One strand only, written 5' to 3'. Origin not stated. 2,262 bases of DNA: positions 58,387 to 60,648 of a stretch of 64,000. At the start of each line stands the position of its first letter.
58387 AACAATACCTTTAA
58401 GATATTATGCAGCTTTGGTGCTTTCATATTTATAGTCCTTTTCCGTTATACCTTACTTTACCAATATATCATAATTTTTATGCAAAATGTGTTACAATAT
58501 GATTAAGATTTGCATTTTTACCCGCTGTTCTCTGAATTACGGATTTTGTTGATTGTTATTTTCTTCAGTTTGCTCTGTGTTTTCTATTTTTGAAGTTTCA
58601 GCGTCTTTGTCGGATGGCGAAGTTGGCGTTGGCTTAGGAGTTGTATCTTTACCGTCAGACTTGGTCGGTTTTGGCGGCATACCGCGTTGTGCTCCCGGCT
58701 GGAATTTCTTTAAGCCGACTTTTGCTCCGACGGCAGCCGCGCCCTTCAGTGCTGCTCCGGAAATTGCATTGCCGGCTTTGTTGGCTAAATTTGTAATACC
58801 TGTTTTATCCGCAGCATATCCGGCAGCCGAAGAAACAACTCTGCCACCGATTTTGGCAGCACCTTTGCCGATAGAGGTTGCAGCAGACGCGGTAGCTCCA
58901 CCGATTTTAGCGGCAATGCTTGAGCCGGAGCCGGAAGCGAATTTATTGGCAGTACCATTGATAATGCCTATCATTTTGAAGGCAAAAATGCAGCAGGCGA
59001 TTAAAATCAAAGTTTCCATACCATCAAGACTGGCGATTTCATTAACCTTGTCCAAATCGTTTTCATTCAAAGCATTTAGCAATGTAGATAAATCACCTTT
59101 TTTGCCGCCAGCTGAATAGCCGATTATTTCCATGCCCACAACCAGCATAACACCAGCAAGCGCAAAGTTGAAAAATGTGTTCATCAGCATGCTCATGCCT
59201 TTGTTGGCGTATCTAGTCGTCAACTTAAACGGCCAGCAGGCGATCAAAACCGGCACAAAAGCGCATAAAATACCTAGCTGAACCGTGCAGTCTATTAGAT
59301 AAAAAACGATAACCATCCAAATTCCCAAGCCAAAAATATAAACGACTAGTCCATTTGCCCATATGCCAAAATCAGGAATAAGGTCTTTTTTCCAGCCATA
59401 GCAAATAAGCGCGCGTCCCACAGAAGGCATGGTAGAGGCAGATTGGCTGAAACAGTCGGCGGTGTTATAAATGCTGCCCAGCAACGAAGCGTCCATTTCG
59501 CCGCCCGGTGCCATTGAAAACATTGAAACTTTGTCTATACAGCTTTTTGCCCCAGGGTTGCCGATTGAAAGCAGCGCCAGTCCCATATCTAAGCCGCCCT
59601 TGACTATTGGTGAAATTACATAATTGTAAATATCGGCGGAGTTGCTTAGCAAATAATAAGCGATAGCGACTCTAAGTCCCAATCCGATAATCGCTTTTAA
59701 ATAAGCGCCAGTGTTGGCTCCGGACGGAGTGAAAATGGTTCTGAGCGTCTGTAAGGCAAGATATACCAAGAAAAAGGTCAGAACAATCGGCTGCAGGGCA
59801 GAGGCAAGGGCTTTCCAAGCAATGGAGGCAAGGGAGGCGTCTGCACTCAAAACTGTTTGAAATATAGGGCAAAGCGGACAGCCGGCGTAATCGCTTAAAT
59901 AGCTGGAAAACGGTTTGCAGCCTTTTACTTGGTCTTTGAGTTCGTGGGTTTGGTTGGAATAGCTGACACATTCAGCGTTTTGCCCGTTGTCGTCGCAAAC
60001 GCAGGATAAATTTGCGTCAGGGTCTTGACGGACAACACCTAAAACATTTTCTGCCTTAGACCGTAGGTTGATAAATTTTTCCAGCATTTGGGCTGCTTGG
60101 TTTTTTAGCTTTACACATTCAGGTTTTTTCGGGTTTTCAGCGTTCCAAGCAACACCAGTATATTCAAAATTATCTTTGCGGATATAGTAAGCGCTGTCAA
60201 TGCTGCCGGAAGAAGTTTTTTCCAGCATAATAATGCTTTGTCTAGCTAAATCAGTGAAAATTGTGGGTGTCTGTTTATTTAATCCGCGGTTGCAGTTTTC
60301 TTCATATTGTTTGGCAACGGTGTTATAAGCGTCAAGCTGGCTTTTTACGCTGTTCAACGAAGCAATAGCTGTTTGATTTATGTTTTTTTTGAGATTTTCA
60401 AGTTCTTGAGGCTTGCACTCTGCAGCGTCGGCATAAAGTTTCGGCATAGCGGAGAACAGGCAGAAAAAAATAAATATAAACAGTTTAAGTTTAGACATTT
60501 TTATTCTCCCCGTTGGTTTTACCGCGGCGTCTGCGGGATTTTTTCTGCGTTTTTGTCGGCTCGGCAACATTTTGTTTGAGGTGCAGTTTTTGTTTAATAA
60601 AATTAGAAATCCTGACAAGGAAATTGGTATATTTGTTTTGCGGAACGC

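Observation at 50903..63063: Tandem array of TrbL/VirB6-like membrane genes with no other type IV secretion parts nearby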

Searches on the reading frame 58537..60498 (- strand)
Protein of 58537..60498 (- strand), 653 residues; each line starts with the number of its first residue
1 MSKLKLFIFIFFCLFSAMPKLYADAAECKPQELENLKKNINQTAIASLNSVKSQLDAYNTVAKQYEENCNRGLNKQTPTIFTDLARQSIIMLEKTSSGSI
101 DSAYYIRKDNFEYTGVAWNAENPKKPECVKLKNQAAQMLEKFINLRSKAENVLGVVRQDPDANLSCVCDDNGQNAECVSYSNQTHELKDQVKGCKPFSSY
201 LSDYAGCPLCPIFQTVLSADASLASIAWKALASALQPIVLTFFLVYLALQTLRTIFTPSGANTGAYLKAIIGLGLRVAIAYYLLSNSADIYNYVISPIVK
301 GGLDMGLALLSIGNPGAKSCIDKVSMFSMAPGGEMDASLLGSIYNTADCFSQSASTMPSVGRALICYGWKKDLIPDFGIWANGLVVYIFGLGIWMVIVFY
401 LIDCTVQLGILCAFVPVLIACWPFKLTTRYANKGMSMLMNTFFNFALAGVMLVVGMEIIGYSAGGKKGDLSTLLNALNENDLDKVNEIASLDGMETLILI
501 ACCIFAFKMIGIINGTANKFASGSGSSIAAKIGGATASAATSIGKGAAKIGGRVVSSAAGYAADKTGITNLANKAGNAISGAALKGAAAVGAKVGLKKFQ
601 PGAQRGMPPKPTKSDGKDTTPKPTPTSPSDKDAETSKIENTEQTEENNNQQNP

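Call 4: search_protein_families(library=pfam, proteins=[window:58537-60498:-], max_evalue=1)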
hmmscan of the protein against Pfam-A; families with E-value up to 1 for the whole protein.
window:58537-60498:- (653 aa): 2 families
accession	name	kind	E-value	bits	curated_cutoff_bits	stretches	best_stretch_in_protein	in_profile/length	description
PF04610.19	TrbL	-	3.5e-07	30.7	25.9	1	246-471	4-196/215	TrbL/VirB6 plasmid conjugal transfer protein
PF24431.1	DUF7554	-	0.23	12.3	25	0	238-284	12-57/60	Family of unknown function (DUF7554)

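Call 12: find_homologous_proteins(query=window:58537-60498:-, max_evalue=0.001)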
Query window:58537-60498:- (653 aa): 61 proteins with E <= 0.001 among 8000 candidates.
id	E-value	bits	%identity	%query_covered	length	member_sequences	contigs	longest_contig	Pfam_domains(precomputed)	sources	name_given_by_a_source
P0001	0.0e+0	1337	92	100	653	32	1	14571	PF04610.20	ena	-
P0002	0.0e+0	1110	79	95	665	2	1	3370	PF04610.20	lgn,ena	-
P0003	0.0e+0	1091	78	95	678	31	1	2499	PF04610.20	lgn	-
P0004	6.0e-252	855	61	93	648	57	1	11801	PF04610.20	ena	-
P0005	1.2e-249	848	57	100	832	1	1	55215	PF04610.20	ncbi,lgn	-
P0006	1.4e-241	821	58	99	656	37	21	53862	PF04610.20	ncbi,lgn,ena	-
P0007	1.6e-230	785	57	93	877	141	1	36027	-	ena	-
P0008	4.0e-230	783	55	96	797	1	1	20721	PF04610.20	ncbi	-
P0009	6.1e-230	783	56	96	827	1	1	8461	-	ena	-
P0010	1.1e-229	782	56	96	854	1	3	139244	-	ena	-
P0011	1.2e-229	782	56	96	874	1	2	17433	-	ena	-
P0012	1.2e-229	782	56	96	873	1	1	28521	-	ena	-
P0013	2.1e-229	781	57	94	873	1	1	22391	-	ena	-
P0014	2.2e-229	781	57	94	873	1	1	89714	-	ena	-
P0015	2.7e-229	781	56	96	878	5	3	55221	-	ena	-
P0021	3.2e-191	655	47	100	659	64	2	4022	PF04610.20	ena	-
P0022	6.1e-190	651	48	94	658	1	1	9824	-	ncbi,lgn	-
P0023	6.7e-190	651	47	99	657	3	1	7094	PF04610.20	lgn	-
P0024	3.1e-186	638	47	96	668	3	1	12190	PF04610.20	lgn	-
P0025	2.9e-181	622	47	91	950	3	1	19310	PF04610.20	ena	-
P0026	2.9e-181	622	45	99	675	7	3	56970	PF04610.20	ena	-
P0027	1.1e-178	614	46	96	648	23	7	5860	PF04610.20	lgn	-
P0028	9.8e-167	574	51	75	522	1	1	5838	PF04610.20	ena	-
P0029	8.9e-164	564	45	92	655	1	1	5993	PF04610.20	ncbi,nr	ncbi:MAG: type IV secretion system protein, partial [Pseudomonadota bacterium]|nr:type IV secretion 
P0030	2.6e-161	556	63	63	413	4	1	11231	PF04610.20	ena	-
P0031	6.0e-159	548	43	93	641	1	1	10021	PF04610.20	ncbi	-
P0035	1.4e-151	524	40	99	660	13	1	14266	PF04610.20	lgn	-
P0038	1.7e-148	514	40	100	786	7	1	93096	-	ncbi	-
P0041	1.2e-143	498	42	90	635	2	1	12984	-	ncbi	-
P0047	9.2e-131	455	37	100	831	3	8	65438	PF04610.20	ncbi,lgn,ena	-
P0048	1.5e-128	448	38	94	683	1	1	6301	PF04610.20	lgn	-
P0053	3.3e-112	394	36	91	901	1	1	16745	PF04610.20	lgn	-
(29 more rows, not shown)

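Call 13: find_encoding_contigs(protein=P0006, flank=10000, max_places=3)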
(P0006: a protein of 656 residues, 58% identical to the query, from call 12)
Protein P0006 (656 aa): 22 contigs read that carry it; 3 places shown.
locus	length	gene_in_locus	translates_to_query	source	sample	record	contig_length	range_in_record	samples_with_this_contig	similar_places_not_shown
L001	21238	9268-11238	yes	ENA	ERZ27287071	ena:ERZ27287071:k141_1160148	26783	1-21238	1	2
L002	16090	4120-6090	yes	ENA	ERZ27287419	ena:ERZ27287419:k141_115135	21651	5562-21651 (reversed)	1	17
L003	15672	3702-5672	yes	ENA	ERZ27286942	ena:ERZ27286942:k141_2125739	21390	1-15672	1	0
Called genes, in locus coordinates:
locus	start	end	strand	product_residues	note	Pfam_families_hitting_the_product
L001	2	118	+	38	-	?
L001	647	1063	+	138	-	-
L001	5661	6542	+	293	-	PF24096:DUF7379 (weak)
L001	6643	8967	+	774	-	PF04610:TrbL (weak)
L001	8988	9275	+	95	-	-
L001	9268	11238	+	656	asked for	PF04610:TrbL (weak)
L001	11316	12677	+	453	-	-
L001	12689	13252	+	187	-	-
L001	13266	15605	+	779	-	PF07486:Hydrolase_2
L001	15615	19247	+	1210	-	-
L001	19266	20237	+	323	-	-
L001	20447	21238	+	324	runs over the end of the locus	PF01381:HTH_3, PF04545:Sigma70_r4 (faint), PF12844:HTH_19 (weak), PF13413:HTH_25 (faint), PF13443:HTH_26 (faint), PF13560:HTH_31 (weak), PF01381:HTH_3 (weak), PF13560:HTH_31 (weak)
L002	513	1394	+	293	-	PF24096:DUF7379 (weak)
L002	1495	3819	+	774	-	PF04610:TrbL (weak)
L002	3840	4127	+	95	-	-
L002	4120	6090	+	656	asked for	PF04610:TrbL (weak)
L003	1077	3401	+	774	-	PF04610:TrbL (weak)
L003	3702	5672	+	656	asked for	PF04610:TrbL (weak)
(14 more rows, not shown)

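Call 14: find_encoding_contigs(protein=P0010, flank=10000, max_places=2)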
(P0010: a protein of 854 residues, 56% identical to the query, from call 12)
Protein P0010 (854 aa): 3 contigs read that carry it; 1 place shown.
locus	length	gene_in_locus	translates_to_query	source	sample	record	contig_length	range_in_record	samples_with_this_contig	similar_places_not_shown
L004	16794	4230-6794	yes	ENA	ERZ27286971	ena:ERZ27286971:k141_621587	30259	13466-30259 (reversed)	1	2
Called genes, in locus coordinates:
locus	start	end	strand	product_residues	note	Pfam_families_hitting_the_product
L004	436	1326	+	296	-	-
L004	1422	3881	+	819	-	-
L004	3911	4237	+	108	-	-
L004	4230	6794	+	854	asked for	-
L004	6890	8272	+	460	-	-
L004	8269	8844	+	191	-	-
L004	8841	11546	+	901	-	PF07486:Hydrolase_2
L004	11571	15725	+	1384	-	PF01551:Peptidase_M23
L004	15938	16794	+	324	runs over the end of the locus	PF01381:HTH_3, PF04545:Sigma70_r4 (faint), PF12844:HTH_19 (weak), PF13413:HTH_25 (faint), PF13443:HTH_26 (weak), PF13560:HTH_31 (weak), PF01381:HTH_3 (weak), PF13560:HTH_31 (weak)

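Call 15: list_cluster_members(proteins=[P0005, P0006, P0008, P0022, P0029, P0031, P0038, P0041, P0047, P0001])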
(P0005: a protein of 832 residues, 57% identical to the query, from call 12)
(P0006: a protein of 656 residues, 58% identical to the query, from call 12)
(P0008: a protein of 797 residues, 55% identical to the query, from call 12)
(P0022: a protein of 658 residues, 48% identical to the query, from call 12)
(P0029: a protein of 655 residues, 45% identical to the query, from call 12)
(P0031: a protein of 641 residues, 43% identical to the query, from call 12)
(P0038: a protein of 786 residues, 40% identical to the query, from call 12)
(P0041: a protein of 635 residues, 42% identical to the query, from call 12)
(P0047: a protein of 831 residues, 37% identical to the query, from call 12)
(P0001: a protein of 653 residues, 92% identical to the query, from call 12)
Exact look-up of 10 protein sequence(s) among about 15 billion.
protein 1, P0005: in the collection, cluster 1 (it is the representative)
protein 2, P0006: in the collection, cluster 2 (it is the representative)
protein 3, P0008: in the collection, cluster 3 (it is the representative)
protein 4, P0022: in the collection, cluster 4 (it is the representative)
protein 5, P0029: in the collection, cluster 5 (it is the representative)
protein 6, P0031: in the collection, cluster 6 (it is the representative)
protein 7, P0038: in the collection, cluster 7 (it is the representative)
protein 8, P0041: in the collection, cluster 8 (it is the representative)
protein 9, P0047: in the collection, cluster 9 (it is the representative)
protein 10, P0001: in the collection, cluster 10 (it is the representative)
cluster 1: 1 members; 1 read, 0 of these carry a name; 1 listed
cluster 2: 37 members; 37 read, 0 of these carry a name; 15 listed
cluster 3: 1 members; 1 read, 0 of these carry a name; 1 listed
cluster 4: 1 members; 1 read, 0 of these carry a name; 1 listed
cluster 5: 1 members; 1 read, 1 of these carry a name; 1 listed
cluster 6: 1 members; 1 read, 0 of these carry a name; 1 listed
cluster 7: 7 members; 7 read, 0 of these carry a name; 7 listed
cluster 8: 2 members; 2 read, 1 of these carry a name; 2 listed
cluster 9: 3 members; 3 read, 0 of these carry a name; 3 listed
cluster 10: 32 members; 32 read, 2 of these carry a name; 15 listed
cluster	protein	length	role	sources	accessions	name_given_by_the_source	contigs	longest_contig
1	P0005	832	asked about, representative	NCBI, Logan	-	-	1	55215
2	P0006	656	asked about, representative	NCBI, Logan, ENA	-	-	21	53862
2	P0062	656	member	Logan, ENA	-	-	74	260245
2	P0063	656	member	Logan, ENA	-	-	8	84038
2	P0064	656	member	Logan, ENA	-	-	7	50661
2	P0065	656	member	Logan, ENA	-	-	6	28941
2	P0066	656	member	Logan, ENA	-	-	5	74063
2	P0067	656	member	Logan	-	-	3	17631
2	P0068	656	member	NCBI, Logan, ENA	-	-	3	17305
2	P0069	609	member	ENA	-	-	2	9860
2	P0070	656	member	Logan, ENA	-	-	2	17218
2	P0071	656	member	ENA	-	-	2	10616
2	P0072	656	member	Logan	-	-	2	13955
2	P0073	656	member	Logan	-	-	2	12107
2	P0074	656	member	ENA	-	-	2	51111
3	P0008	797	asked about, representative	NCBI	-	-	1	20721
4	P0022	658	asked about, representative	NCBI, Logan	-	-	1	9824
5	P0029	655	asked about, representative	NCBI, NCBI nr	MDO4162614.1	MAG: type IV secretion system protein, partial [Pseudomonadota bacterium] | type IV secretion system protein [Pseudomonadota bacterium]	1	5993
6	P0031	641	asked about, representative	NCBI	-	-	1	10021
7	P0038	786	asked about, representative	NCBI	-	-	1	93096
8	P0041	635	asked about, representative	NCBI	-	-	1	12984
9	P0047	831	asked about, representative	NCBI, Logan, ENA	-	-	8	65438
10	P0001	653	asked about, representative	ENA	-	-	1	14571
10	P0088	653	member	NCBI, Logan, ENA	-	-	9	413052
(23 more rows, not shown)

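Call 18: find_encoding_contigs(protein=P0088, flank=10000, max_places=3)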
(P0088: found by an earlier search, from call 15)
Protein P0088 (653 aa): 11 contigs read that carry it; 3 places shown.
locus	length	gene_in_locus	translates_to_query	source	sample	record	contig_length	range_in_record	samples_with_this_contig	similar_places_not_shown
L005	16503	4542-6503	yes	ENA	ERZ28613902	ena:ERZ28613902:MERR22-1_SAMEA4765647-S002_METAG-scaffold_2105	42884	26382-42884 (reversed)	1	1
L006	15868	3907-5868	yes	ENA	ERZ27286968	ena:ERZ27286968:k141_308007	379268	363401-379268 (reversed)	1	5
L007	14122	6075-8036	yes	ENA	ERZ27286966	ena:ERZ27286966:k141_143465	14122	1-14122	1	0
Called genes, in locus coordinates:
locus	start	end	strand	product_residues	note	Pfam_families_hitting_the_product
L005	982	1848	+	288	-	-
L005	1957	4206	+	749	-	PF04610:TrbL (weak)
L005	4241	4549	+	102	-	-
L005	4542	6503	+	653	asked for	PF04610:TrbL (weak)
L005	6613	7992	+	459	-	-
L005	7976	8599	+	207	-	PF21823:MUCL1 (faint)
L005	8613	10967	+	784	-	PF07486:Hydrolase_2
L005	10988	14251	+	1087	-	-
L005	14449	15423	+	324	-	PF01381:HTH_3, PF04545:Sigma70_r4 (faint), PF12844:HTH_19 (weak), PF13413:HTH_25 (faint), PF13443:HTH_26 (faint), PF13560:HTH_31 (weak), PF01381:HTH_3, PF13560:HTH_31 (weak), +1 more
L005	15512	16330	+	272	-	-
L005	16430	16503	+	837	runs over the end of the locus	-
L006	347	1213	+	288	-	-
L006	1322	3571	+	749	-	PF04610:TrbL (weak)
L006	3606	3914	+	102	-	-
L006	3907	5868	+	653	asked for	PF04610:TrbL (weak)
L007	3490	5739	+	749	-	PF04610:TrbL (weak)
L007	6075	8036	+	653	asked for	PF04610:TrbL (weak)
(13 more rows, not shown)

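Call 21: search_solved_structures(query=A1, max_evalue=10, show_alignments=2)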
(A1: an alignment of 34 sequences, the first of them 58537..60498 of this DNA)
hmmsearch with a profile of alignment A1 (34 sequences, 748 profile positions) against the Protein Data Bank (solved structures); distinct sequences matched with E-value up to 10: 26.
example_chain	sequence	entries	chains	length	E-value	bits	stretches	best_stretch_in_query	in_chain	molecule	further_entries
29vf_O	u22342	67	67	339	0.04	15.5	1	597-651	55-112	TATA-box-binding protein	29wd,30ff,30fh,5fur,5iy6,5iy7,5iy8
23fj_S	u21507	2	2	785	0.12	13.9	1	596-630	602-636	Snf5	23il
6xf1_A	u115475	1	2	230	0.84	11.1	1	86-201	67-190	Nesprin-2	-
2j1d_G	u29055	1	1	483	1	10.8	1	568-665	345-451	DISHEVELED-ASSOCIATED ACTIVATOR OF MORPHOGENESIS 1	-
3odn_A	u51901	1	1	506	1.1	10.7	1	580-665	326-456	Dally-like protein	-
8ev8_D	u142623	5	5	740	1.2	10.6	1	589-645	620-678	Cyclic nucleotide-gated cation channel beta-3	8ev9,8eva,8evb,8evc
9hcj_E0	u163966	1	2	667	1.3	10.5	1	616-652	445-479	NDC1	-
7qpd_C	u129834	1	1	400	1.4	10.4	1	593-651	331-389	Calreticulin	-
6eny_G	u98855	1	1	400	1.6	10.2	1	593-651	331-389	Calreticulin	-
8tzo_C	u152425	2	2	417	1.7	10.2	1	593-651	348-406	Calreticulin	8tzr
9b62_G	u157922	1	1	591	1.7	10.1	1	555-653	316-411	Ran GTPase-activating protein 1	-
4fe8_A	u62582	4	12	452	1.8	10.1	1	555-635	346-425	Maltose-binding periplasmic protein,Huntingtin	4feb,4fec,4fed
8ga8_J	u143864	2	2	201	3.4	9.1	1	604-665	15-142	Transcriptional regulatory protein SAP30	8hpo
7dxj_A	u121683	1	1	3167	3.5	9.1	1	593-641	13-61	Huntingtin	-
6nd4_b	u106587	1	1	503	3.8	9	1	629-730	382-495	Nop58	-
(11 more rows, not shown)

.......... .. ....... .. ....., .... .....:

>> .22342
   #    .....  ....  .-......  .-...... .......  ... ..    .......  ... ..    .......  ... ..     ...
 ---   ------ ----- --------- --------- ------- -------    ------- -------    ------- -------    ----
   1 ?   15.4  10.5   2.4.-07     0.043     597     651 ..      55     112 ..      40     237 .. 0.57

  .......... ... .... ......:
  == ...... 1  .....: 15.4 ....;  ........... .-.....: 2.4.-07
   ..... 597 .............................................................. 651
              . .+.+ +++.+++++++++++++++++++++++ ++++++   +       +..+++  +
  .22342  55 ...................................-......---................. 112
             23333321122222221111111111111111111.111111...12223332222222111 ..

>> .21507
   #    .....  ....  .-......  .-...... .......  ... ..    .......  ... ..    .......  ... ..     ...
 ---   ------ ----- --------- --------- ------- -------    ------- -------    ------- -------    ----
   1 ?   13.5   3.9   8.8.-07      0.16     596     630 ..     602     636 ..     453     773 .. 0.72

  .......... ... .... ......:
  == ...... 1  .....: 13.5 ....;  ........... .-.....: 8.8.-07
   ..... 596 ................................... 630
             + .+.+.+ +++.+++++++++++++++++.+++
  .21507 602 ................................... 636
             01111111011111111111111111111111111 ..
